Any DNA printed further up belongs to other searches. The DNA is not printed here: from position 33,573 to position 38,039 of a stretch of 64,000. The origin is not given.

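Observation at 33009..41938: TetR regulator - giant fused activase/HgdB-like protein - wHTH/Fe-S protein - Pat-like ACD-GNAT enzyme: an uncharacterised acyl-CoA-centred neighbourhood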

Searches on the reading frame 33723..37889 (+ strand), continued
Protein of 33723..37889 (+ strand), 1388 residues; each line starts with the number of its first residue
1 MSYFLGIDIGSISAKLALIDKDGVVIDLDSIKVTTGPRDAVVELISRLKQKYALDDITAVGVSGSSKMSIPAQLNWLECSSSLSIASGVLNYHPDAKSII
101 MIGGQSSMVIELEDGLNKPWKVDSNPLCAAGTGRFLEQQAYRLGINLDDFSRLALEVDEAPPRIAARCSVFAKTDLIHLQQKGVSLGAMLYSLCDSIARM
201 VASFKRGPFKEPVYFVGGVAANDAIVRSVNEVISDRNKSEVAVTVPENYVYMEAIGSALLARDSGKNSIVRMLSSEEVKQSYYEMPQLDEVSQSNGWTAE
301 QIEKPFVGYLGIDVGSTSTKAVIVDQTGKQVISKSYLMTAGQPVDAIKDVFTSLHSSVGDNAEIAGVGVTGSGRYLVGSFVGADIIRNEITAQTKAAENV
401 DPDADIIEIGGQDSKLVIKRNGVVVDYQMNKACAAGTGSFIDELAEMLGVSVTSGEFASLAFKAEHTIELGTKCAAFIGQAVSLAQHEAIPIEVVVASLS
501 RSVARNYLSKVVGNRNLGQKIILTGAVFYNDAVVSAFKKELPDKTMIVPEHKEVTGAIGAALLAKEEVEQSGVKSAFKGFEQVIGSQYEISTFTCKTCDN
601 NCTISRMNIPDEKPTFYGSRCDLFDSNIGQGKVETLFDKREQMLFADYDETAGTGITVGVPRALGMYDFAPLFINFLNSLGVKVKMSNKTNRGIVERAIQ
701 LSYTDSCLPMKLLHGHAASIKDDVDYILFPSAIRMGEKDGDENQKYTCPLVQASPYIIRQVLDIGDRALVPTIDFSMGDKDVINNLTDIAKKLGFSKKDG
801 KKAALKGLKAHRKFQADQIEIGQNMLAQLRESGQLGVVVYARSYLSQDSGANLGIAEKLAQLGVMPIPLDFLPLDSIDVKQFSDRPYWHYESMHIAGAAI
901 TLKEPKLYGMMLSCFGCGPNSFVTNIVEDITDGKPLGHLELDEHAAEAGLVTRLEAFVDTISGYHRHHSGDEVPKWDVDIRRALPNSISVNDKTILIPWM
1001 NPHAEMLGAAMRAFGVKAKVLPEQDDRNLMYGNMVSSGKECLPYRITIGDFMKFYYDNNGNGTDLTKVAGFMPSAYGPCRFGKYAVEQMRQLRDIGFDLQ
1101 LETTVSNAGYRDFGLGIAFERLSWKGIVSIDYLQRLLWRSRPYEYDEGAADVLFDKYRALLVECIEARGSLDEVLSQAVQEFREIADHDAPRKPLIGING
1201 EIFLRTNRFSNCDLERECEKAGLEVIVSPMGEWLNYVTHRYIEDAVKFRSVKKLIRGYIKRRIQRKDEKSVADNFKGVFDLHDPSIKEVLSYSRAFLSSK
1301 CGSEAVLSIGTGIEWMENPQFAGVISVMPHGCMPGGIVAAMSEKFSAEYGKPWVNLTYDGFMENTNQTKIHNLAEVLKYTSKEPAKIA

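Call 20: find_encoding_contigs(protein=P0005, flank=10000, max_places=3)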
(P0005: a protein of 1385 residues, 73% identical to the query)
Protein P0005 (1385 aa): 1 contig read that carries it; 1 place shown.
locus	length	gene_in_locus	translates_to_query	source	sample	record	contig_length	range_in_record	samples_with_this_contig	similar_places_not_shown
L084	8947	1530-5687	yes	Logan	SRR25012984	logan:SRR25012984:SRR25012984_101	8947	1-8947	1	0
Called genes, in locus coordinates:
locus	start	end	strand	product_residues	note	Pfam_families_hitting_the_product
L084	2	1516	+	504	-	?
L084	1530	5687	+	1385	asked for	PF01869:BcrAD_BadFG, PF09989:DUF2229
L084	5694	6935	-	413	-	PF12838:Fer4_7 (weak)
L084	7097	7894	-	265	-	PF01209:Ubie_methyltran (weak), PF13489:Methyltransf_23, PF13847:Methyltransf_31, PF08241:Methyltransf_11, PF08242:Methyltransf_12, PF13649:Methyltransf_25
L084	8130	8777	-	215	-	PF02581:TMP-TENI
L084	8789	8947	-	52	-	?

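Call 66: search_protein_families(library=pfam, alignment_id=A5, max_evalue=0.001)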
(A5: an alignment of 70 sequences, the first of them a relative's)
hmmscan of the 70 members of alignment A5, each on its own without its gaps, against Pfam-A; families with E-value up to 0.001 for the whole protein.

A. member 1, L001:542-1723:- (393 aa): 3 families
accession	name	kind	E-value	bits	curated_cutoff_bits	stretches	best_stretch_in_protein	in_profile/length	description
PF00441.29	Acyl-CoA_dh_1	-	2.4e-28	99.6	22.4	1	232-385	1-147/150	Acyl-CoA dehydrogenase, C-terminal domain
PF02771.21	Acyl-CoA_dh_N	-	2.1e-23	83.3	22.9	1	5-122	1-113/113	Acyl-CoA dehydrogenase, N-terminal domain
PF02770.24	Acyl-CoA_dh_M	-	2.2e-20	73.1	33.3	1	128-220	3-97/97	Acyl-CoA dehydrogenase, middle domain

B. families by the number of members that match (of 70 scanned): 82 families (the first 25 are shown)
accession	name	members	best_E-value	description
PF01642.28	MM_CoA_mutase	4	7e-223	Methylmalonyl-CoA mutase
PF00441.29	Acyl-CoA_dh_1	4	2.4e-28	Acyl-CoA dehydrogenase, C-terminal domain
PF02771.21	Acyl-CoA_dh_N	4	2.6e-24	Acyl-CoA dehydrogenase, N-terminal domain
PF02770.24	Acyl-CoA_dh_M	4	7.9e-21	Acyl-CoA dehydrogenase, middle domain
PF01105.29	EMP24_GP25L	4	3.9e-05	emp24/gp25L/p24 family/GOLD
PF00534.26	Glycos_transf_1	3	3.3e-40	Glycosyl transferases group 1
PF13692.12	Glyco_trans_1_4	3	2e-34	Glycosyl transferases group 1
PF13439.12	Glyco_transf_4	3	4.3e-30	Glycosyltransferase Family 4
PF13579.12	Glyco_trans_4_4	3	5.5e-21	Glycosyl transferase 4-like domain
PF20706.3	GT4-conflict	3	1.9e-16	Family 4 Glycosyltransferase in conflict systems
PF13524.12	Glyco_trans_1_2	3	6.2e-13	Glycosyl transferase-like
PF00561.26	Abhydrolase_1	2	3.8e-33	alpha/beta hydrolase fold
PF12697.13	Abhydrolase_6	2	9.5e-23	Alpha/beta hydrolase family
PF13510.11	Fer2_4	2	5e-19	2Fe-2S iron-sulfur cluster binding domain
PF12867.12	DinB_2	2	2.9e-15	DinB superfamily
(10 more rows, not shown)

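Call 69: search_dna_similar(query=window:33723-37889:+, collection=plasmids, mode=protein, max_evalue=1e-20, max_rows=25)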
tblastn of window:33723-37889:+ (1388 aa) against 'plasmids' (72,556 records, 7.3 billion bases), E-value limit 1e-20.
Records with a match: 11; places in all: 13; records where one place covers at least 80% of the query: 3.
Best place of each record, by identity: <60% 11.
By first word of the organism name: Listeria 2; Fusobacterium 2; Haliovirga 1; Acetoanaerobium 1; Paraclostridium 1; Subdoligranulum 1; Collinsella 1; Monoglobus 1; Brevibacillus 1.
By predicted mobility (MOB-suite, as given by PLSDB): non-mobilizable 11.
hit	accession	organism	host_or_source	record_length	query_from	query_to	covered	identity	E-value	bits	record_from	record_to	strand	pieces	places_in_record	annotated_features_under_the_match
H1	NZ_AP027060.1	Haliovirga abyssi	-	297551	2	1388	100%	26.9%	3e-107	384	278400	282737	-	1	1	acyl-CoA dehydratase activase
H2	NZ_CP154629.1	Acetoanaerobium noterae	cell culture,Sludge of a digestion ...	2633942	5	1338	96%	26.5%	2e-106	382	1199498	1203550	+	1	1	none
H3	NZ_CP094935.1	Paraclostridium bifermentans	Homo sapiens,feces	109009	5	1136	82%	29.9%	2e-127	446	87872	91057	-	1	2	acyl-CoA dehydratase activase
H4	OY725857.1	Subdoligranulum variabile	-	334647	5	955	69%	28.2%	6e-79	296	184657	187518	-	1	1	none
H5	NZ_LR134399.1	Listeria monocytogenes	Homo sapiens,Vein blood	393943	6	943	68%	26.8%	1e-83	311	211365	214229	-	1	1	2-hydroxyacyl-CoA dehydratase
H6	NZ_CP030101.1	Listeria monocytogenes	Environment,water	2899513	6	943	68%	26.5%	1e-82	308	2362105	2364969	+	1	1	none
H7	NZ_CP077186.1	Fusobacterium animalis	Homo sapiens,resected colorectal tumor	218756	1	943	68%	26.0%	9e-70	267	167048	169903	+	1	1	acyl-CoA dehydratase activase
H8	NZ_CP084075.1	Fusobacterium vincentii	-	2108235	1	943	68%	25.9%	8e-72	274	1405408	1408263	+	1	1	none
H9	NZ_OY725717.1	Collinsella aerofaciens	-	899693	5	943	68%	25.7%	2e-63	247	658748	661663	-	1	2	2-hydroxyacyl-CoA dehydratase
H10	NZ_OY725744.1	Monoglobus pectinilyticus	-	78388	1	621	41%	37.2%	1e-49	357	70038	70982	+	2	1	acyl-CoA dehydratase activase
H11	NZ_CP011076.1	Brevibacillus laterosporus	Oryza sativa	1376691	111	614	36%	25.4%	3e-35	155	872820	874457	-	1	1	none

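Call 70: get_annotated_region(hit=H5, flank=5000)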
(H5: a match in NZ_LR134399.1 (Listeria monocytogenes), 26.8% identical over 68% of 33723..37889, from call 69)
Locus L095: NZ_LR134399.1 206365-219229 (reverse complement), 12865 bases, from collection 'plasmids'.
description: Listeria monocytogenes strain NCTC7974 plasmid 2, complete sequence
organism: Listeria monocytogenes (NCBI taxid 1639)
taxonomy: Bacteria; Bacillota; Bacilli; Bacillales; Listeriaceae; Listeria; Listeria monocytogenes
host: -; source: Homo sapiens,Vein blood; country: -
typing (MOB-suite, as given by PLSDB): non-mobilizable
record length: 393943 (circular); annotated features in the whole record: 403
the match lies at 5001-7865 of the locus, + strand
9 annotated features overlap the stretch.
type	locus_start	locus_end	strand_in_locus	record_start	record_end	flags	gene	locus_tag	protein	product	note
CDS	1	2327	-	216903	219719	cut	-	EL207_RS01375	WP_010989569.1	sigma-54-dependent transcriptional regulator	-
CDS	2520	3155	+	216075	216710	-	-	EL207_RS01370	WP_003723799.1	FMN-dependent NADH-azoreductase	-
CDS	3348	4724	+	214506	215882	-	-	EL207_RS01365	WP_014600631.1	amino acid permease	GO:0006865 - amino acid transport [Evidence IEA]; GO:0055085 - transmembrane transport [Evidence IEA]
CDS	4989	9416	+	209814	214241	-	-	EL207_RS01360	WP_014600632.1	2-hydroxyacyl-CoA dehydratase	-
CDS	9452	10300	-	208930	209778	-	-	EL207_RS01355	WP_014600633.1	PhzF family phenazine biosynthesis protein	GO:0009058 - biosynthetic process [Evidence IEA]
CDS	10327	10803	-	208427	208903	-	ybaK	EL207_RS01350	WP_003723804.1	Cys-tRNA(Pro) deacylase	GO:0043039 - tRNA aminoacylation [Evidence IEA]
CDS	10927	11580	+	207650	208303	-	-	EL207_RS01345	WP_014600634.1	DUF5105 domain-containing protein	-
CDS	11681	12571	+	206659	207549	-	-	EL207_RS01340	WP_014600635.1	carbon-nitrogen hydrolase family protein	-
CDS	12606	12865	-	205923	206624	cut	-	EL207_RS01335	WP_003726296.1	DUF554 domain-containing protein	-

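Call 71: get_annotated_region(hit=H1, flank=5000)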
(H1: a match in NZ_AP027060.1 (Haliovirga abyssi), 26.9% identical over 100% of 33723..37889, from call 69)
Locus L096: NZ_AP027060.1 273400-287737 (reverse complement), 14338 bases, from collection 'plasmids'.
description: Haliovirga abyssi strain IC12 plasmid pHIC, complete sequence
organism: Haliovirga abyssi (NCBI taxid 2996794)
taxonomy: Bacteria; Fusobacteriota; Fusobacteriia; Fusobacteriales; Haliovirgaceae; Haliovirga; Haliovirga abyssi
host: -; source: -; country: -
typing (MOB-suite, as given by PLSDB): non-mobilizable
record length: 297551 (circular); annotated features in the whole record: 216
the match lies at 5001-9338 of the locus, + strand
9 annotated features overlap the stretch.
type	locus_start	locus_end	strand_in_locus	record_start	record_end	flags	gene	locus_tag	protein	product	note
CDS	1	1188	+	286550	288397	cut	-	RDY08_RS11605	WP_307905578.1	diguanylate cyclase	GO:0009966 - regulation of signal transduction [Evidence IEA]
CDS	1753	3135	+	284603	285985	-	-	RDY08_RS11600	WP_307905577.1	DegQ family serine endoprotease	-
CDS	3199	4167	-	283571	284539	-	manA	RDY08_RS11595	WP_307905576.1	mannose-6-phosphate isomerase, class I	GO:0005975 - carbohydrate metabolic process [Evidence IEA]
CDS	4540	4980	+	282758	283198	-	-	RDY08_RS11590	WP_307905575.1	YaiI/YqxD family protein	-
CDS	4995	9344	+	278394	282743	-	-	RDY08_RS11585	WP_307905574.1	acyl-CoA dehydratase activase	-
CDS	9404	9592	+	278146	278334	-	-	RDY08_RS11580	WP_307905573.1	hypothetical protein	-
CDS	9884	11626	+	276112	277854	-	-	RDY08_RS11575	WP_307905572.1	alpha/beta hydrolase-fold protein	-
CDS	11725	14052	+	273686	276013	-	-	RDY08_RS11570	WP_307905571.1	alpha/beta hydrolase-fold protein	-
CDS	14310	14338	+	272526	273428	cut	-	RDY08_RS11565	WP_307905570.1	aldo/keto reductase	-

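Call 73: search_protein_families(library=pfam, proteins=[L095:4989-9413:+, L096:4995-9341:+], max_evalue=0.01)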
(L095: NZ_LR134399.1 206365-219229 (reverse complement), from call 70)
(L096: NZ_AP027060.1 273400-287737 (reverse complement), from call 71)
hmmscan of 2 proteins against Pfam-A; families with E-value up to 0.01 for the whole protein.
L095:4989-9413:+ (1475 aa): 4 families
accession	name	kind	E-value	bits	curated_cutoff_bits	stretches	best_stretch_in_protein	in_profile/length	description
PF09989.15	DUF2229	-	1.9e-85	286.4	29.4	1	669-886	1-218/218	CoA enzyme activase uncharacterised domain (DUF2229)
PF01869.26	BcrAD_BadFG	-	2.2e-59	201.7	31.5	2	320-574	1-271/271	BadF/BadG/BcrA/BcrD ATPase family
PF01548.23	DEDD_Tnp_IS110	-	7.5e-05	23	29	0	4-73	1-67/155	Transposase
PF00370.27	FGGY_N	-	9.7e-05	22.5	28.8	0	4-48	3-46/245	FGGY family of carbohydrate kinases, N-terminal domain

L096:4995-9341:+ (1449 aa): 6 families
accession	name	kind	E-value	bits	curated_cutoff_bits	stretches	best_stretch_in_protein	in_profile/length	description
PF01869.26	BcrAD_BadFG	-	2.1e-74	250.9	31.5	2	336-592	1-270/271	BadF/BadG/BcrA/BcrD ATPase family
PF09989.15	DUF2229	-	1.7e-69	234.3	29.4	1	705-925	1-218/218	CoA enzyme activase uncharacterised domain (DUF2229)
PF00370.27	FGGY_N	-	3.5e-06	27.2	28.8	0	4-40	1-36/245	FGGY family of carbohydrate kinases, N-terminal domain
PF05378.19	Hydant_A_N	-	4.8e-06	26.9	25.2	0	6-64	2-60/176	Hydantoinase/oxoprolinase N-terminal region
PF02782.22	FGGY_C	-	5.4e-06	26.8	27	1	508-593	109-194/198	FGGY family of carbohydrate kinases, C-terminal domain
PF01548.23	DEDD_Tnp_IS110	-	7e-06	26.3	29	0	6-65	1-54/155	Transposase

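Call 77: get_annotated_region(hit=H3, flank=4000)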
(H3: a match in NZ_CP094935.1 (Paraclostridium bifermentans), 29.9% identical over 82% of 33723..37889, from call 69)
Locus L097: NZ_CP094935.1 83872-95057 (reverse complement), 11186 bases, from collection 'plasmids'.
description: Paraclostridium bifermentans strain HD0315_2 plasmid pHD0315_2-2, complete sequence
organism: Paraclostridium bifermentans (NCBI taxid 1490)
taxonomy: Bacteria; Bacillota; Clostridia; Peptostreptococcales; Peptostreptococcaceae; Paraclostridium; Paraclostridium bifermentans
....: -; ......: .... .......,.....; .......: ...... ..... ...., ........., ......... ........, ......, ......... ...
typing (MOB-suite, as given by PLSDB): non-mobilizable
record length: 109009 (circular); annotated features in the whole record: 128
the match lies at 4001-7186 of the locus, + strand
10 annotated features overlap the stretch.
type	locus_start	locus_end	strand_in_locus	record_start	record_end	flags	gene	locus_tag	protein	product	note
CDS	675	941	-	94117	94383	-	-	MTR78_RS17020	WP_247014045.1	hypothetical protein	-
CDS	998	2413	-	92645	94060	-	nhaC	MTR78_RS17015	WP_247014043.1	Na+/H+ antiporter NhaC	GO:1902600 - proton transmembrane transport [Evidence IEA]; GO:0006814 - sodium ion transport [Evidence IEA]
CDS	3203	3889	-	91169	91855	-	-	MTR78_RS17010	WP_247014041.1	Crp/Fnr family transcriptional regulator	GO:0006355 - regulation of DNA-templated transcription [Evidence IEA]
CDS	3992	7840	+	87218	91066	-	-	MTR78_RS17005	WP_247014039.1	acyl-CoA dehydratase activase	-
CDS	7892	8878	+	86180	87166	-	-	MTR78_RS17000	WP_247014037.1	ABC transporter substrate-binding protein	-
CDS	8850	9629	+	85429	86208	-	-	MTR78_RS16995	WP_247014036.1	ABC transporter permease subunit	GO:0055085 - transmembrane transport [Evidence IEA]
CDS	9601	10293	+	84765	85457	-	-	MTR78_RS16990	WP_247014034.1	ABC transporter ATP-binding protein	-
CDS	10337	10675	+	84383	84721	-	-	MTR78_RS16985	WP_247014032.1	cupin domain-containing protein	-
CDS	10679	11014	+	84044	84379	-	-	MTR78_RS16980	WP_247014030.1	cupin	-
CDS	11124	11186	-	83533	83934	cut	-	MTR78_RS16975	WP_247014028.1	hemerythrin domain-containing protein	-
